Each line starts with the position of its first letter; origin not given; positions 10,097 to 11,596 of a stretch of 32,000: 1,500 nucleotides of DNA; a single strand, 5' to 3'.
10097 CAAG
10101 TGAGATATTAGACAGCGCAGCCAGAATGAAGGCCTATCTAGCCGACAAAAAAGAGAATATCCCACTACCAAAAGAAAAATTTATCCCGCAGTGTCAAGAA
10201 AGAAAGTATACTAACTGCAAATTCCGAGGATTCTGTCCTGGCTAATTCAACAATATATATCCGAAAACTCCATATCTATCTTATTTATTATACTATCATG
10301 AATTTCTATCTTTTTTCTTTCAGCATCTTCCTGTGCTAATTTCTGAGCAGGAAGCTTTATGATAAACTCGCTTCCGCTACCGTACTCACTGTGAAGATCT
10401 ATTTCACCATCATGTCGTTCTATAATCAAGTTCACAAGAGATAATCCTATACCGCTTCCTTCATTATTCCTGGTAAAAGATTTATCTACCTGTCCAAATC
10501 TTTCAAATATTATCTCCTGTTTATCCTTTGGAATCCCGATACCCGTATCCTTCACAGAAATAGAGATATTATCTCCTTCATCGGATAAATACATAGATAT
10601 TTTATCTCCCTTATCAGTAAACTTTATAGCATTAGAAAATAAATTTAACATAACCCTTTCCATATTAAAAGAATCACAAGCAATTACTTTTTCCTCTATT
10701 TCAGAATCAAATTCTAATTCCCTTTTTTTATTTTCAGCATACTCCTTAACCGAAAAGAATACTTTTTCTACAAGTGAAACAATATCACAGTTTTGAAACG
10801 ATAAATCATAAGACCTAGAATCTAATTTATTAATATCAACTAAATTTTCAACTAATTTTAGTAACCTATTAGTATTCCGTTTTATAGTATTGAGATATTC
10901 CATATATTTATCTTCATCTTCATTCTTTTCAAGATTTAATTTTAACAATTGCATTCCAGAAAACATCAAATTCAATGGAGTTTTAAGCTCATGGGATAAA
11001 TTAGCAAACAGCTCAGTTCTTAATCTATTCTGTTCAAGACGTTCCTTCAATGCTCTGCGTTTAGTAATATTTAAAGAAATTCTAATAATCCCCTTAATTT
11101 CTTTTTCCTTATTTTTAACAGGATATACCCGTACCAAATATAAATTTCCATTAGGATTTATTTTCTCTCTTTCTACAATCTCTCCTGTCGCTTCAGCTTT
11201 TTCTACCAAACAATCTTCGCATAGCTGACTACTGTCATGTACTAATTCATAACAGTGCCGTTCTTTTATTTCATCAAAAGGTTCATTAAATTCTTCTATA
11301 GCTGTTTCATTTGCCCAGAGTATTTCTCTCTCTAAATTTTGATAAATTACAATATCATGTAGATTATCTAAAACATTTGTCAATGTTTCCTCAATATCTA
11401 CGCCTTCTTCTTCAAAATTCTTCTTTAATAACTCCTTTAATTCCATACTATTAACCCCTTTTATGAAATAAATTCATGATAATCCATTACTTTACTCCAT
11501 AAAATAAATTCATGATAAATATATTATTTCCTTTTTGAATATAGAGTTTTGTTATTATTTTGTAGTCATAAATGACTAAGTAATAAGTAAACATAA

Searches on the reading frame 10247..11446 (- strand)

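Call 6: search_protein_families(library=pfam, proteins=[window:10247-11446:-], max_evalue=0.01)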
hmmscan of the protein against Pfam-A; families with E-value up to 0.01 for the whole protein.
window:10247-11446:- (399 aa): 6 families
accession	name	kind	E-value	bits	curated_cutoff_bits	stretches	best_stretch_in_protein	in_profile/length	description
PF02518.31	HATPase_c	-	6.6e-28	97.8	26.4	1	260-368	4-110/111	Histidine kinase-, DNA gyrase B-, and HSP90-like ATPase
PF00512.31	HisKA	-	5.3e-14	52.5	26.9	1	143-210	2-65/66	His Kinase A (phospho-acceptor) domain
PF13426.13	PAS_9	-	4.8e-09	36.9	27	1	32-128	4-102/103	PAS domain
PF08448.16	PAS_4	-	2e-07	31.7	23.1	1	26-132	1-110/110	PAS fold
PF13596.12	PAS_10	-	0.0021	19.1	22.1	1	82-128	60-106/106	PAS domain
PF00989.32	PAS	-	0.0034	17.8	22.6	1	24-107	5-93/113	PAS fold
